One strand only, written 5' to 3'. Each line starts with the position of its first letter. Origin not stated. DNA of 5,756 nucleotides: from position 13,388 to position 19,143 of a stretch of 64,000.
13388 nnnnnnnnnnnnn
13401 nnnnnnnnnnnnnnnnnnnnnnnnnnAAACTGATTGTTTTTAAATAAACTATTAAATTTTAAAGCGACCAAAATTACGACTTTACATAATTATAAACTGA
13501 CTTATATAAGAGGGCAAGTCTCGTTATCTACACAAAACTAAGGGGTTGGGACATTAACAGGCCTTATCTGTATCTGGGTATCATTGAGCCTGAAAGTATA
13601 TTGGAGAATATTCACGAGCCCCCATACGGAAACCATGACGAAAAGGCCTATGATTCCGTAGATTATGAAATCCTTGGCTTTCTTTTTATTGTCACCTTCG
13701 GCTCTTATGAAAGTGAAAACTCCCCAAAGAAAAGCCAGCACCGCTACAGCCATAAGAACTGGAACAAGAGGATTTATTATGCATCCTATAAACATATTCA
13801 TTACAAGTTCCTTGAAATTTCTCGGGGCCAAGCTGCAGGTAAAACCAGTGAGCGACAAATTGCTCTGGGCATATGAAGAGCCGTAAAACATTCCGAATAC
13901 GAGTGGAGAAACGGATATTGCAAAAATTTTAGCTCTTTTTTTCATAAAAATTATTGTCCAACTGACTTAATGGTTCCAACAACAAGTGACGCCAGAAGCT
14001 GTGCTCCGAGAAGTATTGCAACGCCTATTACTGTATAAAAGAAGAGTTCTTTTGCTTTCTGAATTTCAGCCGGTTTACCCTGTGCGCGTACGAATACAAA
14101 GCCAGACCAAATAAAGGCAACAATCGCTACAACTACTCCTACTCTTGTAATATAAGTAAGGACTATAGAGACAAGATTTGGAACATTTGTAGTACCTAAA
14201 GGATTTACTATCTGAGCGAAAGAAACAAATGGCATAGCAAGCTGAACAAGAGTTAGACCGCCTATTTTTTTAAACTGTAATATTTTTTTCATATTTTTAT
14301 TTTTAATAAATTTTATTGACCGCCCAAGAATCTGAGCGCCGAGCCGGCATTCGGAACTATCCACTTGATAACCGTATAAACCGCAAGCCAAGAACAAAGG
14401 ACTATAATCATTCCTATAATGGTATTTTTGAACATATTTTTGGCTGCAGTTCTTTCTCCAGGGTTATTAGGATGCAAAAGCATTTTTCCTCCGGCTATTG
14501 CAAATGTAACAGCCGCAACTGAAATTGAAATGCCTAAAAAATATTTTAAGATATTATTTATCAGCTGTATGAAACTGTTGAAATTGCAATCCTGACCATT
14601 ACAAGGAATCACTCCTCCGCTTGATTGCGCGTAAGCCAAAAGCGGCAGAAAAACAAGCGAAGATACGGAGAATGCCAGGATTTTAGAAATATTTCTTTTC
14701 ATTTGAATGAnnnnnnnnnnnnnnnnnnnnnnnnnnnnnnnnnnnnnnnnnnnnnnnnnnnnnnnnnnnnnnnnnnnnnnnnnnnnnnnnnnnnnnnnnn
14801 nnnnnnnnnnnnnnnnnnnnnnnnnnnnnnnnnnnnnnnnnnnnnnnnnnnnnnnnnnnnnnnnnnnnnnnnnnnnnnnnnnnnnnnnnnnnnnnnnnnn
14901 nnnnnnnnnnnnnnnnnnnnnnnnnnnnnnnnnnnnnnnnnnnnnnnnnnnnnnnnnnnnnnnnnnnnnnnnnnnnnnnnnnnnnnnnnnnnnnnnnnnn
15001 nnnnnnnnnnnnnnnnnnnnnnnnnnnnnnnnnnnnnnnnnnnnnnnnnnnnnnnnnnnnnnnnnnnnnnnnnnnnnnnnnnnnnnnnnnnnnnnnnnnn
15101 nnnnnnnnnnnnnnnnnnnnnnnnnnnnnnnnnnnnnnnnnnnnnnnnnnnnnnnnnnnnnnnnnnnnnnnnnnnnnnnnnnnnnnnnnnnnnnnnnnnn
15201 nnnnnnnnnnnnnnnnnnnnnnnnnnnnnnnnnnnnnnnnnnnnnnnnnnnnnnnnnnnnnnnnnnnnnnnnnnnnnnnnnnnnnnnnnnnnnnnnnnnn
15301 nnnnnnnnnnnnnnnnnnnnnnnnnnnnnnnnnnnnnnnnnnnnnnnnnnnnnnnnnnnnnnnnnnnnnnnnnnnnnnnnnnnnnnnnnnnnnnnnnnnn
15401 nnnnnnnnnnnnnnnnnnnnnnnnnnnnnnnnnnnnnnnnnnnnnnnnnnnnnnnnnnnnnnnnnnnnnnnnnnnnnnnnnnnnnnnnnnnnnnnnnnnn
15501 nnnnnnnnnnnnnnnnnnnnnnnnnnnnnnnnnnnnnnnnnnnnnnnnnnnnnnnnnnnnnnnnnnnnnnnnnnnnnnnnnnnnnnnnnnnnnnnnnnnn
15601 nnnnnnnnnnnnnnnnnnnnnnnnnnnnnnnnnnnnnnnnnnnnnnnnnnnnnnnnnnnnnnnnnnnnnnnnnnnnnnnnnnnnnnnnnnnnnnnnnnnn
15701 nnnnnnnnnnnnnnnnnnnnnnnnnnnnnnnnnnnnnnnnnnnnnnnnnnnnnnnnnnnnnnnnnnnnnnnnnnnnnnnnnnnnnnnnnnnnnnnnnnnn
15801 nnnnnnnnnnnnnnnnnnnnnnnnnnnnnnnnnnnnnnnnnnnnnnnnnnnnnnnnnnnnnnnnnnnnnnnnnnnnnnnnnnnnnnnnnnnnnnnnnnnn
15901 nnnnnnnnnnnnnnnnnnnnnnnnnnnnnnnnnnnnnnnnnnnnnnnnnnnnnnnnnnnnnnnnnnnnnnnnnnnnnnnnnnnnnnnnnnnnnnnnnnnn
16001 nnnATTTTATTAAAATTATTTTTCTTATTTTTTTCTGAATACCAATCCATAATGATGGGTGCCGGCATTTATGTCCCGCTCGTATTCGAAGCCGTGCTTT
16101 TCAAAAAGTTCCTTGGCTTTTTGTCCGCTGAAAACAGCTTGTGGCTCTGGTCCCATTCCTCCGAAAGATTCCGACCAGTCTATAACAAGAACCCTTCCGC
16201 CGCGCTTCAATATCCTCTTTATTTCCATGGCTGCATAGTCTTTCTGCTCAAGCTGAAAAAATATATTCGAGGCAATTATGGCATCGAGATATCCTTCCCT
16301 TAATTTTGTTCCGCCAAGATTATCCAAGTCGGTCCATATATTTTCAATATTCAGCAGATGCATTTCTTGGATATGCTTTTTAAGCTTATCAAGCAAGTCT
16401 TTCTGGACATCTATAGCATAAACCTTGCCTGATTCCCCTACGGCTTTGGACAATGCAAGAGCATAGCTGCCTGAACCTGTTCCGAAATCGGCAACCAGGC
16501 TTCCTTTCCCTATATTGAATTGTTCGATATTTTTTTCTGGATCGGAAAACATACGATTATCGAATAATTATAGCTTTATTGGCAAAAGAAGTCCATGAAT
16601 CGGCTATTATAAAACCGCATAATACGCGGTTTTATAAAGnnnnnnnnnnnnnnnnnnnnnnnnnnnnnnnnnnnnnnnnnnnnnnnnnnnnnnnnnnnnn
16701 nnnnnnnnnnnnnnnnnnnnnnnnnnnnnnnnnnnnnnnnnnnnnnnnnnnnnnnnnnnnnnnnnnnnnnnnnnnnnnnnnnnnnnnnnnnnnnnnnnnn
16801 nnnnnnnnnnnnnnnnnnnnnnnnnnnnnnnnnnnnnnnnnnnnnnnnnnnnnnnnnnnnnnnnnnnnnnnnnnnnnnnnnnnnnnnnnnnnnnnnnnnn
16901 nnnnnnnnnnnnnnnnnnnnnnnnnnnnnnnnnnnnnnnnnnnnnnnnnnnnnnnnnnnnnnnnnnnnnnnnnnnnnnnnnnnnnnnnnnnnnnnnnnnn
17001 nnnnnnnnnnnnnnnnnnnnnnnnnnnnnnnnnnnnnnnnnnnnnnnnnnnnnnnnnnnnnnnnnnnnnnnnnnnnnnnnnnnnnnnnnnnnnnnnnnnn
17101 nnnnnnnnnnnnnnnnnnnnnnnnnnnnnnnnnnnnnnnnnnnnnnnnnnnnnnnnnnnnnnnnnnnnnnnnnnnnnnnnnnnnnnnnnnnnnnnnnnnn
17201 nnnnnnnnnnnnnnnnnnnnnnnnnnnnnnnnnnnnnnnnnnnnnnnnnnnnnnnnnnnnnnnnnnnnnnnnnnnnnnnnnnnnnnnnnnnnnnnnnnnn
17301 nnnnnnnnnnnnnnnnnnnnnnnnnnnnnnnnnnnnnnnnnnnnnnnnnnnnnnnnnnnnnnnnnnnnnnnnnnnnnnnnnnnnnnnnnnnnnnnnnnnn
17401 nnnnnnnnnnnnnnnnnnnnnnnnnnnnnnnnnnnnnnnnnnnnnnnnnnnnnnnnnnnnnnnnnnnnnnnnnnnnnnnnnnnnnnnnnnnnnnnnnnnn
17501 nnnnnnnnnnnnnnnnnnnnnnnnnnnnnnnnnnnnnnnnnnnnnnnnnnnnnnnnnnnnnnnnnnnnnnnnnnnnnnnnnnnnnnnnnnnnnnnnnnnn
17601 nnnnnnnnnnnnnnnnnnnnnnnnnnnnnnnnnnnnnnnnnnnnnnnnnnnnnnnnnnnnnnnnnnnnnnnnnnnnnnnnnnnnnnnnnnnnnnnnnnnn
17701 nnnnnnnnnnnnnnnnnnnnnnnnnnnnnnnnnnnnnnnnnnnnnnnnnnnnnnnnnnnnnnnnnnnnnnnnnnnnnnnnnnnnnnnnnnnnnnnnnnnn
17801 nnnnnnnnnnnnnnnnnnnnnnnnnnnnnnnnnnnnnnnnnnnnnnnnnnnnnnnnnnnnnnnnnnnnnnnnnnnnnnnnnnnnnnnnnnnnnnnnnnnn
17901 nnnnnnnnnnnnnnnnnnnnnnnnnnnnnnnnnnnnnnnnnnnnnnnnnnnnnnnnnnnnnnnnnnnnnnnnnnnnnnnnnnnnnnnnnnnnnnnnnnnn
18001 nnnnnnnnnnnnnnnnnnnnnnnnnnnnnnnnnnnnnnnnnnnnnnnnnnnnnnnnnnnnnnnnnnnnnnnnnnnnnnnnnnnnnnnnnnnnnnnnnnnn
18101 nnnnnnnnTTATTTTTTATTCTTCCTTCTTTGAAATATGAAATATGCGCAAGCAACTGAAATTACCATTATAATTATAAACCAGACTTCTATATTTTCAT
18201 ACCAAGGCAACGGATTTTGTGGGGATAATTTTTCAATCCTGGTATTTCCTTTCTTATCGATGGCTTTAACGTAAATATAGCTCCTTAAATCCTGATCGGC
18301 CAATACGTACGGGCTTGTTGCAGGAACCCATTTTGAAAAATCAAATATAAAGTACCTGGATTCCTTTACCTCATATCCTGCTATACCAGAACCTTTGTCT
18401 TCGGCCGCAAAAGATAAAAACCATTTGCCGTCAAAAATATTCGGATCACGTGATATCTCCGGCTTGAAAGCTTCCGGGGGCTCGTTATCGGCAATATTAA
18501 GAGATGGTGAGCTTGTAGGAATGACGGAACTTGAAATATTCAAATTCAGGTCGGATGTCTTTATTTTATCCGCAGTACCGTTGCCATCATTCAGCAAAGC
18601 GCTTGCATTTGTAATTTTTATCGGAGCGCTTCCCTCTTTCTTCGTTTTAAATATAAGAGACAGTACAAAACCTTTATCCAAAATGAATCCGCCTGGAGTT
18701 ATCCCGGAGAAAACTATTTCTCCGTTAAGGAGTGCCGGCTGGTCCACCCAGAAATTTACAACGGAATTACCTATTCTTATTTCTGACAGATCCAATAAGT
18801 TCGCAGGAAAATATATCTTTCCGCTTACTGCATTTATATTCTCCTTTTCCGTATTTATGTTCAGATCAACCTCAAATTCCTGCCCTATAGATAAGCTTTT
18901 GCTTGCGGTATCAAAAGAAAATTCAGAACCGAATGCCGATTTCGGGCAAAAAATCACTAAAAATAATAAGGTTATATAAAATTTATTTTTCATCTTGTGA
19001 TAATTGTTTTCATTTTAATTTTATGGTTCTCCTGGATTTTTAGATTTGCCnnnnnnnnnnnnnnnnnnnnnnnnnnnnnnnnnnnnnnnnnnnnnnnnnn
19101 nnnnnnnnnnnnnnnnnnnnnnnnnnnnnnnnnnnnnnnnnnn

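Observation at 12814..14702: Tandem array of five paralogous VirB2/TrbC-pilin-like small proteins without visible secretion machinery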

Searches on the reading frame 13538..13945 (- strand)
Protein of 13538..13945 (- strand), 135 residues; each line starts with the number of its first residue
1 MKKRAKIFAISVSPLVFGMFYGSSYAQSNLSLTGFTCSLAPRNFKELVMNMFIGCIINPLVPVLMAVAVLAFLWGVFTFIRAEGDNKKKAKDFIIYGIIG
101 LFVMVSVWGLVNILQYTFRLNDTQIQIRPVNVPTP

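Call 3: search_protein_families(library=pfam, proteins=[window:13538-13945:-], max_evalue=1)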
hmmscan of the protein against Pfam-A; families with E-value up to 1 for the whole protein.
window:13538-13945:- (135 aa): 8 families
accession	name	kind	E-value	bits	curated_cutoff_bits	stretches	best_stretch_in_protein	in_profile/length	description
PF18895.5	T4SS_pilin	-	3e-08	34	26.6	1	56-114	12-71/71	Type IV secretion system pilin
PF03994.20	DUF350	-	0.024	15.2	26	1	65-115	46-97/133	Domain of Unknown Function (DUF350)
PF04387.19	PTPLA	-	0.069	13.2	27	1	48-120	8-69/162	Protein tyrosine phosphatase-like protein, PTPLA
PF19517.4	DUF6050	-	0.076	13.8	27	1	38-83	59-102/116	Family of unknown function (DUF6050)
PF20197.3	DUF6560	-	0.093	13.3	27.8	1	70-128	54-112/174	Family of unknown function (DUF6560)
PF19529.4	DUF6057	-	0.14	11.5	29.8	1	9-116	102-205/569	Family of unknown function (DUF6057)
PF18303.6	Saf_2TM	-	0.27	11.5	29.5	1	63-95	70-103/152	SAVED-fused 2TM effector domain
PF14110.11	DUF4282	-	0.95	10.5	27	1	63-108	19-64/86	Domain of unknown function (DUF4282)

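Call 4: search_protein_families(library=ncbifam, proteins=[window:13538-13945:-], max_evalue=1)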
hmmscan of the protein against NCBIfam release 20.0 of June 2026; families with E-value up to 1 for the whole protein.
window:13538-13945:- (135 aa): 4 families
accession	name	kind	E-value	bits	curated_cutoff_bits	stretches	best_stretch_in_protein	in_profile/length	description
NF045849.1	ICE_MMCAP2_0565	equivalog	6.1e-05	22.6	40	1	52-114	12-76/80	Mbov_0395 family pilin-like conjugal transfer protein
NF037976.1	gtrA_1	subfamily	0.019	15.1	50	1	68-121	46-99/126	GtrA family protein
NF038020.1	HeR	equivalog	0.024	14.2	100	1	70-117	162-209/244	heliorhodopsin HeR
NF009255.0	PRK12612.1-3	equivalog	0.057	14.1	112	1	60-109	10-60/92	putative monovalent cation/H+ antiporter subunit F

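Call 13: find_encoding_contigs(protein=window:13538-13945:-, flank=10000, max_places=6)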
Protein window:13538-13945:- (135 aa): no gene with exactly this product is on record in the collection.

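Call 58: search_protein_families(library=padloc, proteins=[window:13538-13945:-], max_evalue=0.01)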
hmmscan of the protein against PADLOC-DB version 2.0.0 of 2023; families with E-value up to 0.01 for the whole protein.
window:13538-13945:- (135 aa): 0 families

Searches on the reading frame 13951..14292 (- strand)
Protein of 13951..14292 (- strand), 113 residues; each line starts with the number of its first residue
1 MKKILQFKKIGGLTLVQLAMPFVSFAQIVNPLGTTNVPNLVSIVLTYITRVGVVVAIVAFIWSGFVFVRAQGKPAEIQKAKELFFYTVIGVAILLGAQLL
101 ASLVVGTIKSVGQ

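Call 3: search_protein_families(library=pfam, proteins=[window:13951-14292:-], max_evalue=1)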
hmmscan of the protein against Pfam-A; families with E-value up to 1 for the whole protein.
window:13951-14292:- (113 aa): 2 families
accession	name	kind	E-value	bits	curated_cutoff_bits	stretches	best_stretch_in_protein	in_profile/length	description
PF18895.5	T4SS_pilin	-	2.4e-08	34.3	26.6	1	36-104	4-71/71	Type IV secretion system pilin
PF04956.18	TrbC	-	1e-06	29.3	27.9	1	12-102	16-96/98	TrbC/VIRB2 pilin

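Call 4: search_protein_families(library=ncbifam, proteins=[window:13951-14292:-], max_evalue=1)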
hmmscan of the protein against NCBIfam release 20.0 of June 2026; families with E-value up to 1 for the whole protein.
window:13951-14292:- (113 aa): 1 family
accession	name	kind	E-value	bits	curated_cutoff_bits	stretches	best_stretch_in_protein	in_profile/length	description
NF045849.1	ICE_MMCAP2_0565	equivalog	0.0022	17.7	40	1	35-108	7-80/80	Mbov_0395 family pilin-like conjugal transfer protein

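Call 58: search_protein_families(library=padloc, proteins=[window:13951-14292:-], max_evalue=0.01)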
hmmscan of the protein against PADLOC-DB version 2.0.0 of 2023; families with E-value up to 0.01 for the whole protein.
window:13951-14292:- (113 aa): 0 families

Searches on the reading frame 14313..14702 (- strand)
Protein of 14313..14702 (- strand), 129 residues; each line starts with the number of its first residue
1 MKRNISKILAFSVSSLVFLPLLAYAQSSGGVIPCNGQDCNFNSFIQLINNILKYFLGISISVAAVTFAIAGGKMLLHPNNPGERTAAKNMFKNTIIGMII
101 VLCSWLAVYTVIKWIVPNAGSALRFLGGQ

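Call 3: search_protein_families(library=pfam, proteins=[window:14313-14702:-], max_evalue=1)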
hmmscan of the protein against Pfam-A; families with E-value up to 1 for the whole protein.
window:14313-14702:- (129 aa): 4 families
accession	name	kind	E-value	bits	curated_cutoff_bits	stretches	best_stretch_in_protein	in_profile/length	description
PF18895.5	T4SS_pilin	-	1.9e-11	44.3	26.6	1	46-108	7-68/71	Type IV secretion system pilin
PF04956.18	TrbC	-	1e-05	26.1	27.9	1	2-102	7-89/98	TrbC/VIRB2 pilin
PF10320.15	7TM_GPCR_Srsx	-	0.0057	16.5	24.1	1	56-113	154-208/257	Serpentine type 7TM GPCR chemoreceptor Srsx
PF03725.20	RNase_PH_C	-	0.17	12.3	20.8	1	62-84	3-25/67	3' exoribonuclease family, domain 2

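Call 4: search_protein_families(library=ncbifam, proteins=[window:14313-14702:-], max_evalue=1)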
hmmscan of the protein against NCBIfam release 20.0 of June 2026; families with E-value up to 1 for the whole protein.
window:14313-14702:- (129 aa): 3 families
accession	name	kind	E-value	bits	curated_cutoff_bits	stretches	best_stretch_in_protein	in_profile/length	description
NF045849.1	ICE_MMCAP2_0565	equivalog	1.6e-07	30.9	40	1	42-113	7-78/80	Mbov_0395 family pilin-like conjugal transfer protein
NF045889.1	ICE_Mbov_0396_TM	equivalog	0.00031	20.3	70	1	46-111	50-114/306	Mbov_0396 family ICE element transmembrane protein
NF040945.1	CCC_membrane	equivalog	0.31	11.4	65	1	55-115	18-79/99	CCC motif membrane protein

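Call 58: search_protein_families(library=padloc, proteins=[window:14313-14702:-], max_evalue=0.01)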
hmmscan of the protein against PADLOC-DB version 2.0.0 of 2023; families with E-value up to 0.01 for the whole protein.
window:14313-14702:- (129 aa): 0 families

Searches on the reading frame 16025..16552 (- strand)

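Call 8: search_protein_families(library=pfam, proteins=[window:16025-16552:-], max_evalue=0.001)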
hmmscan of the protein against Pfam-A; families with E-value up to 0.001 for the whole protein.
window:16025-16552:- (175 aa): 11 families
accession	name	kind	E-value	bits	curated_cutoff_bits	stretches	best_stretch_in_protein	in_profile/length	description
PF13649.12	Methyltransf_25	-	4.6e-13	50.1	27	1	20-119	1-97/97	Methyltransferase domain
PF08241.18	Methyltransf_11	-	6e-12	46.5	21.2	1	22-122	2-94/95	Methyltransferase domain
PF13847.12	Methyltransf_31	-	8.4e-12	45.4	27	1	16-127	3-113/145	Methyltransferase domain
PF01209.24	Ubie_methyltran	-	1.4e-11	44.7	20.1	1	13-128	44-156/233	ubiE/COQ5 methyltransferase family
PF08242.18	Methyltransf_12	-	1.4e-08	35.8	30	1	22-121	2-98/98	Methyltransferase domain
PF08704.16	GCD14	-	1e-06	29.1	26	1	10-120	34-141/247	tRNA methyltransferase complex GCD14 subunit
PF01135.25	PCMT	-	4e-06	27.2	20.3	1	10-75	67-132/210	Protein-L-isoaspartate(D-aspartate) O-methyltransferase (PCMT)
PF01728.25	FtsJ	-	2.4e-05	24.8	24.1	1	9-71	13-77/181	FtsJ-like methyltransferase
PF13489.12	Methyltransf_23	-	6.3e-05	23.2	27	1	16-153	22-157/164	Methyltransferase domain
PF01269.23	Fibrillarin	-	6.8e-05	22.6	27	1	7-162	62-210/227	Fibrillarin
PF02390.23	Methyltransf_4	-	0.00096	19.1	24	0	18-76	3-60/173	Putative methyltransferase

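Call 58: search_protein_families(library=padloc, proteins=[window:16025-16552:-], max_evalue=0.01)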
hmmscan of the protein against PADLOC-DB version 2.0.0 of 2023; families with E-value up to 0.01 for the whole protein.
window:16025-16552:- (175 aa): 1 family
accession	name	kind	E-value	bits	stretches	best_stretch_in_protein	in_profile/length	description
PDLC04134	mad2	-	1.3e-16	58.5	1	9-157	284-419/492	mads_2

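Call 63: search_protein_families(library=ncbifam, proteins=[window:16025-16552:-], max_evalue=0.001)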
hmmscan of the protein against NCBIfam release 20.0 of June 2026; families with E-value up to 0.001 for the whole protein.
window:16025-16552:- (175 aa): 28 families (the best 25 are shown)
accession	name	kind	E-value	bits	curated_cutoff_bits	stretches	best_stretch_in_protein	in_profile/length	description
NF041536.1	ArsM_DUF2284_UU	exception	1.4e-14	53.3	575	1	13-125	73-182/459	arsenite methyltransferase/DUF2284 domain selenoprotein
NF008823.0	PRK11873.1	subfamily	4.7e-14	52.5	263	1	13-125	74-183/272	arsenite methyltransferase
NF041537.1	ArsM_AhpD_UU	exception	8.2e-14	51.1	510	1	13-125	73-182/345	arsenite methyltransferase/AhpD domain selenoprotein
NF047649.1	MTase_UXPK_star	exception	1.7e-13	50.2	460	1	14-125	75-183/283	methyltransferase/UXPK-star double selenoprotein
NF001240.0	PRK00216.1-1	equivalog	2.4e-13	49.7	378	1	9-128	56-173/251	bifunctional demethylmenaquinone methyltransferase/2-methoxy-6-polyprenyl-1,4-benzoquinol methylase UbiE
NF052510.1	methyltran_MpqE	exception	2.9e-13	49.8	335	1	8-129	38-157/234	methyl-plastoquinone biosynthesis methyltransferase MpqE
NF001243.0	PRK00216.1-4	equivalog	1.7e-10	40.6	235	1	8-127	39-155/237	demethylmenaquinone methyltransferase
NF043040.1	corrin_prot_MT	hypoth_equivalog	2.5e-10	40.2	180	1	14-125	39-149/216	corrinoid protein-associated methyltransferase CpaM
TIGR02752.1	MenG_heptapren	equivalog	1e-09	38.3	419.85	1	7-127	36-153/231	demethylmenaquinone methyltransferase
NF001244.0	PRK00216.1-5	equivalog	1.4e-09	37.6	216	1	8-128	40-158/236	bifunctional demethylmenaquinone methyltransferase/2-methoxy-6-polyprenyl-1,4-benzoquinol methylase UbiE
TIGR01934.1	MenG_MenH_UbiE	subfamily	7.9e-09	35.1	158.35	1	9-128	32-146/223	ubiquinone/menaquinone biosynthesis methyltransferase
NF053511.1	tRNA_U34_MnmM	equivalog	1.7e-08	34.2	135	1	12-67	13-68/183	tRNA 5-(aminomethyl)-2-thiouridylate-methyltransferase MnmM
TIGR02469.1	CbiT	equivalog_domain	5.1e-08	33.2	78.3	1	9-78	12-80/124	precorrin-6Y C5,15-methyltransferase (decarboxylating) subunit CbiT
NF010549.0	PRK13942.1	equivalog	8.9e-08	31.9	282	1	10-75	71-136/215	protein-L-isoaspartate O-methyltransferase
NF001242.0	PRK00216.1-3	equivalog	1e-07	31.7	351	1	18-128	72-180/258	bifunctional demethylmenaquinone methyltransferase/2-methoxy-6-polyprenyl-1,4-benzoquinol methylase UbiE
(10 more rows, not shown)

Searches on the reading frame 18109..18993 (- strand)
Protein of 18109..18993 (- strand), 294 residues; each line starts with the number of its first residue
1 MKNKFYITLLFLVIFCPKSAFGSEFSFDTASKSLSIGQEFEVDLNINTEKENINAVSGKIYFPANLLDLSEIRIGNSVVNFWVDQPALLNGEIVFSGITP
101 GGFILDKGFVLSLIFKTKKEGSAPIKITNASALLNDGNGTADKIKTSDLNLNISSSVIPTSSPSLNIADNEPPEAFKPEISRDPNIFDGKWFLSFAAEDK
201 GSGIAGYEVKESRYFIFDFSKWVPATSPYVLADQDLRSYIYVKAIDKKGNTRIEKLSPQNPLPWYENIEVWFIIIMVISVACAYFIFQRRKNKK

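Call 8: search_protein_families(library=pfam, proteins=[window:18109-18993:-], max_evalue=0.001)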
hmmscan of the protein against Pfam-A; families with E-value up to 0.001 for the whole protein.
window:18109-18993:- (294 aa): 0 families

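Call 63: search_protein_families(library=ncbifam, proteins=[window:18109-18993:-], max_evalue=0.001)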
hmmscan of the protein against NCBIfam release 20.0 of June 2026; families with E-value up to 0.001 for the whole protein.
window:18109-18993:- (294 aa): 1 family
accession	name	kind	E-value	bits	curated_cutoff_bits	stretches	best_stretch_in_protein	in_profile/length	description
NF047446.1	barrel_OmpL47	domain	0.00015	22.2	40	1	194-254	8-61/68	OmpL47-type beta-barrel domain-containing protein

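Call 76: search_protein_families(library=pfam, proteins=[window:18109-18993:-], max_evalue=0.01)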
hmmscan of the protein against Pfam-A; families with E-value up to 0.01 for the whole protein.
window:18109-18993:- (294 aa): 1 family
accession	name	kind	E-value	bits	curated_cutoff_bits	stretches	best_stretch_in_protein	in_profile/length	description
PF00963.24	Cohesin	-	0.0039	17.8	24.1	1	26-146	4-130/139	Cohesin domain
